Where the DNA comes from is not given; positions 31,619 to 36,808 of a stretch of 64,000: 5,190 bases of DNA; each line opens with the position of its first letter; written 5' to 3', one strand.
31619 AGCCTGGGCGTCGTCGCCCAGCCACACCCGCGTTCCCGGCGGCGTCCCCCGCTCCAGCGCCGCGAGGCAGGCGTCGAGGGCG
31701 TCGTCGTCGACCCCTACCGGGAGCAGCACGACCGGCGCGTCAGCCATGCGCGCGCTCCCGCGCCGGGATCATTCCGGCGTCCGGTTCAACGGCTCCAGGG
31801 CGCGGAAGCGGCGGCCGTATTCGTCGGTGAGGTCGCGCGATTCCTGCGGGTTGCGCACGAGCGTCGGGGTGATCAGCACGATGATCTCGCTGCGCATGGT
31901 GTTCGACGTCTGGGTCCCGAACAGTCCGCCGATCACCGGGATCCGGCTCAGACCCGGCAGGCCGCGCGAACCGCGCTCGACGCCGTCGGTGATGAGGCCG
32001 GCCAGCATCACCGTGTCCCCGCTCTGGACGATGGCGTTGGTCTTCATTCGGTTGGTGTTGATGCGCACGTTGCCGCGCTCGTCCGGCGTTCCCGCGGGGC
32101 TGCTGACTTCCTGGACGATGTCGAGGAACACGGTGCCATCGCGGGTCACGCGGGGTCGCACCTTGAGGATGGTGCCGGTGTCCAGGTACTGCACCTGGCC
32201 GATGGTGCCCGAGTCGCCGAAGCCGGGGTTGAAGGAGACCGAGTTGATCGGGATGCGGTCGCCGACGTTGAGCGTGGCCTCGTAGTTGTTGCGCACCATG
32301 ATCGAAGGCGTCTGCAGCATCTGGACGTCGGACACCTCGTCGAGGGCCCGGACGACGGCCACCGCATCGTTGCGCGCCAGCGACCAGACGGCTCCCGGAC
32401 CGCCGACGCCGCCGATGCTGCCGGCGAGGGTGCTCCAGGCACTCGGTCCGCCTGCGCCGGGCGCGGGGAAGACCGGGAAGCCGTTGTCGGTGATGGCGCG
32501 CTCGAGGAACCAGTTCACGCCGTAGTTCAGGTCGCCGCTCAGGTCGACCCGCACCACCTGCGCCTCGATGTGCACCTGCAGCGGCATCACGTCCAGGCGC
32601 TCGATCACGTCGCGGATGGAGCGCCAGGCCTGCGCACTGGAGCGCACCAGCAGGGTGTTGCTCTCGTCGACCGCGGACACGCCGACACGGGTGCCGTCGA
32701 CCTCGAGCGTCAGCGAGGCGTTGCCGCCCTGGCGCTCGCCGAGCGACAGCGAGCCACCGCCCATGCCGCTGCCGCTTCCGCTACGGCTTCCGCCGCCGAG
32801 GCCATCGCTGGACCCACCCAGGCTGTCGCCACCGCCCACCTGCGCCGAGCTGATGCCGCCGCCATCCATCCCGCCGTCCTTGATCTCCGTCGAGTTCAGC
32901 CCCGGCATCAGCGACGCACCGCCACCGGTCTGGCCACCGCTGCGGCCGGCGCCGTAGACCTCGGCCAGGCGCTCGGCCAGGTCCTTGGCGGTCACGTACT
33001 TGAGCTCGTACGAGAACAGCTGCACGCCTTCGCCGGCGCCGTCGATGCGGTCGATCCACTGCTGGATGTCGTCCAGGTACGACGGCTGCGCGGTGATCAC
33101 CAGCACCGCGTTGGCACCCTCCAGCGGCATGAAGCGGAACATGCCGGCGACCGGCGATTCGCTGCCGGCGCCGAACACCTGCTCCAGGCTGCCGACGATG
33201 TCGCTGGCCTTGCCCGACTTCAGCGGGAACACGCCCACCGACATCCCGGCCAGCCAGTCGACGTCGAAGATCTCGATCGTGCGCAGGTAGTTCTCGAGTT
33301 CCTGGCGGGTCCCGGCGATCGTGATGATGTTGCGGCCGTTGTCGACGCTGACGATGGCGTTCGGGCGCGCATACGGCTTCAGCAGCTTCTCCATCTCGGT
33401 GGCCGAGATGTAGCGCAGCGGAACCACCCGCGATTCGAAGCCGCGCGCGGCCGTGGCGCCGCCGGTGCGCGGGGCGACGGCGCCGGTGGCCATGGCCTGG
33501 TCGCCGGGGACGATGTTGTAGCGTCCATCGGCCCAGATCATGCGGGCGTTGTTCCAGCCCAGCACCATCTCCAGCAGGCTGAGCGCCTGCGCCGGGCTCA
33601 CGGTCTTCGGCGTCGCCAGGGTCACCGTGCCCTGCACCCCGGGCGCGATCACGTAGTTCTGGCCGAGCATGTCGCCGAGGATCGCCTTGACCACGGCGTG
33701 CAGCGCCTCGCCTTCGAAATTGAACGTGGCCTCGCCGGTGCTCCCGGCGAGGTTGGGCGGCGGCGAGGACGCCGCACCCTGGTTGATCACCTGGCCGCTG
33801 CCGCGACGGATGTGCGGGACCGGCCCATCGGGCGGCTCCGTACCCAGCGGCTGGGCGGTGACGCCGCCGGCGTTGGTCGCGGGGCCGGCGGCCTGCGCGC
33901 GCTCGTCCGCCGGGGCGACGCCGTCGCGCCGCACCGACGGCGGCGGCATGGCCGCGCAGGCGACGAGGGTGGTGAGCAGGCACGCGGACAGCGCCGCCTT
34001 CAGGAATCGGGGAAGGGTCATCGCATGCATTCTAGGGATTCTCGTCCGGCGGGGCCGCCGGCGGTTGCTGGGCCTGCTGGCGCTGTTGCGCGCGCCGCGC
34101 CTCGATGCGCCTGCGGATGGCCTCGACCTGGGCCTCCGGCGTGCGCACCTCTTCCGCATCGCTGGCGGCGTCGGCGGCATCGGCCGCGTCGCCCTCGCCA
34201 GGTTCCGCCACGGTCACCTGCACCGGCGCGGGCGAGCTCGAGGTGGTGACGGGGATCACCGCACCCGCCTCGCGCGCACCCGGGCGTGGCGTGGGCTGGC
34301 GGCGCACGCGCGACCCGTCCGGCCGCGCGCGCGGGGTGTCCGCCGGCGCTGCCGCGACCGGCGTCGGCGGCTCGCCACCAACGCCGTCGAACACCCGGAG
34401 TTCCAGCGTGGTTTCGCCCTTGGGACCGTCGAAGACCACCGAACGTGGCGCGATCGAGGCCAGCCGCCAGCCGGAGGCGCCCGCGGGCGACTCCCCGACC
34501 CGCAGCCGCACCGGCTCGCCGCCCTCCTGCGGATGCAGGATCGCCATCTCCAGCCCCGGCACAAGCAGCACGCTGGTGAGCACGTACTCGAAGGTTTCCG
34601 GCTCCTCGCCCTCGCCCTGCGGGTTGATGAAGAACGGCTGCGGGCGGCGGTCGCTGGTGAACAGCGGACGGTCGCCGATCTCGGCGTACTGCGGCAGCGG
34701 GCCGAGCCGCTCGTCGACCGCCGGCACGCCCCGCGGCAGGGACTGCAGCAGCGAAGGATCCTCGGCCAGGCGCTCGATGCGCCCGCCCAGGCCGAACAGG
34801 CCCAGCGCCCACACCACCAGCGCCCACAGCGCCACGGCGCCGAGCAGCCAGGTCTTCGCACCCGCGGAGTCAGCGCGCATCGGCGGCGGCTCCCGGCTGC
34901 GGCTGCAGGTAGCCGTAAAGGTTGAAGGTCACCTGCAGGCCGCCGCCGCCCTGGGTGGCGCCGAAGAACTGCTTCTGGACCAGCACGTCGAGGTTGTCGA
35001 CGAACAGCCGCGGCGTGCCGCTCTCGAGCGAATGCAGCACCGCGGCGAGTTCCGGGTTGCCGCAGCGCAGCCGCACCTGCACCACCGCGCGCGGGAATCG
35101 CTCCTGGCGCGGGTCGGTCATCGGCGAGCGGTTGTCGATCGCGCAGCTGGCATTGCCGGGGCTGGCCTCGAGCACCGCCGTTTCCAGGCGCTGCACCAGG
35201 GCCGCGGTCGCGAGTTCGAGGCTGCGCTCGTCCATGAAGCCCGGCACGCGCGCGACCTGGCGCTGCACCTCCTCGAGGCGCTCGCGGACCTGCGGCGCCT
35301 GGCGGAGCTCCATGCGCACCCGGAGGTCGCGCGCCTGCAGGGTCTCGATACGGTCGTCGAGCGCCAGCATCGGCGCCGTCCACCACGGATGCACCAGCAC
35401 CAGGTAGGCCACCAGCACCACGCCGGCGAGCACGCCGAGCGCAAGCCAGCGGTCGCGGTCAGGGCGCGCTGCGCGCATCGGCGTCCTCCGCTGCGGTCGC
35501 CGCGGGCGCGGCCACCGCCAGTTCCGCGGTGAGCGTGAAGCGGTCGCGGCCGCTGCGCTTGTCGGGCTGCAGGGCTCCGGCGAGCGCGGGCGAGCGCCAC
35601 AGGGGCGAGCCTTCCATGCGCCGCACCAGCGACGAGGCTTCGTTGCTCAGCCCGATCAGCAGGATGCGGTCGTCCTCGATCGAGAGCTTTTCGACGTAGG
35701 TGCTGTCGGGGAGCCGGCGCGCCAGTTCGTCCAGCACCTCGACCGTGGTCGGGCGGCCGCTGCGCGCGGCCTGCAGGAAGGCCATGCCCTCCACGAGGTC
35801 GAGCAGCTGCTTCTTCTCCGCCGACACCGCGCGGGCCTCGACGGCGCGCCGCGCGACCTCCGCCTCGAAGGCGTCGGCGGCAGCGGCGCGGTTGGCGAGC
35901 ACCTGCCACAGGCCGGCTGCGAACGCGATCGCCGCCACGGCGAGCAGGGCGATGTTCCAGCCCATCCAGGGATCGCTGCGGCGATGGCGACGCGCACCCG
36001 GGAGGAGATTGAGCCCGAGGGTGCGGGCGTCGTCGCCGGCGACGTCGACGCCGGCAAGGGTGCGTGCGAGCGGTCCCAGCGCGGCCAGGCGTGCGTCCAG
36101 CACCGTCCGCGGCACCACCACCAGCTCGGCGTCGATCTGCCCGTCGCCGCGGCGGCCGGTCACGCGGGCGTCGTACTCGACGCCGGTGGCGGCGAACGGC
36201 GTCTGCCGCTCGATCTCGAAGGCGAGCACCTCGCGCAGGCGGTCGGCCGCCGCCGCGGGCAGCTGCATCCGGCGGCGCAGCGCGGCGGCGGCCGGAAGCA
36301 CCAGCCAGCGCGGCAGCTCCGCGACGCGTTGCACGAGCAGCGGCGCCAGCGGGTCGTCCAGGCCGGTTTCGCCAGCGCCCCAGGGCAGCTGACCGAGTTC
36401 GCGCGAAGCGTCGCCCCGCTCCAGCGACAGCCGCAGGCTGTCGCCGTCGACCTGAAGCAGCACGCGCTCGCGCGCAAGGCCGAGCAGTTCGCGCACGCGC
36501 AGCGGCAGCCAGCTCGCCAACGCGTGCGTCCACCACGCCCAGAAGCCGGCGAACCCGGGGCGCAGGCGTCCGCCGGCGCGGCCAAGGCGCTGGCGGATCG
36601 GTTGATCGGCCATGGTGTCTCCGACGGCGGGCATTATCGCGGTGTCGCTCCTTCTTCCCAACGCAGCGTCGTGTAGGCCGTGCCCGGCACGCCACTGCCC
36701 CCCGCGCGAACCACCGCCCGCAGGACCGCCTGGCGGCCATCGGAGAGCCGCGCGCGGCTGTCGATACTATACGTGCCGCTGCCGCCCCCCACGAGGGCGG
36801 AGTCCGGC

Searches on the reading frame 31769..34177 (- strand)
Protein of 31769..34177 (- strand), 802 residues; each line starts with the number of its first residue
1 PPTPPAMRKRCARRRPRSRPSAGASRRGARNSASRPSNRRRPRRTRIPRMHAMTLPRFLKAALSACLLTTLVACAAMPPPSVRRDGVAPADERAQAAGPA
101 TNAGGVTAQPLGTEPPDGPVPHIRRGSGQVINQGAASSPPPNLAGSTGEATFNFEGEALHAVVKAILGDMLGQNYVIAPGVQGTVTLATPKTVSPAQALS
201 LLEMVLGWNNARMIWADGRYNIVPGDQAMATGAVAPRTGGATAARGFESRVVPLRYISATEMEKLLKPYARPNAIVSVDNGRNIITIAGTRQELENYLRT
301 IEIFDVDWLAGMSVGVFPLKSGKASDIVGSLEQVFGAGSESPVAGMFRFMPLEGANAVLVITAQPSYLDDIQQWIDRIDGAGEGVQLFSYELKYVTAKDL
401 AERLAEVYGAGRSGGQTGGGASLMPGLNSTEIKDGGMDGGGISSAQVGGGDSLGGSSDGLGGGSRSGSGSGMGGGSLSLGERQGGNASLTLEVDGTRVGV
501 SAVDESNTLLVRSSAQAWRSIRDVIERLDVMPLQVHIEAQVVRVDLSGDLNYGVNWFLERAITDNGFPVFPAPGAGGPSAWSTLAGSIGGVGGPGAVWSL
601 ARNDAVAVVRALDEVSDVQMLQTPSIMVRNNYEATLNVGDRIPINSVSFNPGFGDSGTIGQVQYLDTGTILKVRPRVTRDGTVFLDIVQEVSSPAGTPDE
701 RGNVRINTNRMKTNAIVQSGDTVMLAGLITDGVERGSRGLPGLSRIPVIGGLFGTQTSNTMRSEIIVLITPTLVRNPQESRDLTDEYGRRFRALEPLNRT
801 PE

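Call 61: search_protein_families(library=pfam, proteins=[window:31769-34177:-], max_evalue=0.00001)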
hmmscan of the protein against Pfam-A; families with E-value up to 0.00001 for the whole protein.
window:31769-34177:- (802 aa): 3 families
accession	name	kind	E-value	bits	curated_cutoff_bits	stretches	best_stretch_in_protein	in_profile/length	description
PF00263.26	Secretin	-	1.7e-41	142.1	27.5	1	611-775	1-169/169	Bacterial type II and III secretion system protein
PF03958.22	Secretin_N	-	6.1e-33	113.3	28.2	3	315-382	2-67/69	Bacterial type II/III secretion system short domain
PF21305.2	type_II_gspD_N0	-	2.7e-09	37.2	27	1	153-216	2-64/71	GspD-like, N0 domain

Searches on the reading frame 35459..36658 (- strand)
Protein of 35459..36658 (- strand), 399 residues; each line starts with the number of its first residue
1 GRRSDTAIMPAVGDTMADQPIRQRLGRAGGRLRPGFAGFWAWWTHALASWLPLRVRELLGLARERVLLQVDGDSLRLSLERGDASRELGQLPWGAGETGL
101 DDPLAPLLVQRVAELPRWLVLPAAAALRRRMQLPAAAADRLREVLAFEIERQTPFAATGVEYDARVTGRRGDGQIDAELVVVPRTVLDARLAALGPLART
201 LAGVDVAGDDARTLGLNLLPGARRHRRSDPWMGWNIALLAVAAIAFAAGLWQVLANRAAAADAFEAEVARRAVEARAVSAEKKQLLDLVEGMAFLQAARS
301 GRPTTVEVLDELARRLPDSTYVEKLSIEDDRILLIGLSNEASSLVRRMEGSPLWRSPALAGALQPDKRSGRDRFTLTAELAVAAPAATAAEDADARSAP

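Call 61: search_protein_families(library=pfam, proteins=[window:35459-36658:-], max_evalue=0.00001)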
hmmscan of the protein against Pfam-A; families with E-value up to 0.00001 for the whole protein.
window:35459-36658:- (399 aa): 1 family
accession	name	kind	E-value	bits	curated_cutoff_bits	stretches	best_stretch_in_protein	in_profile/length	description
PF05137.18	PilN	-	2.5e-13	50.3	22.8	1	308-379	2-77/78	Fimbrial assembly protein (PilN)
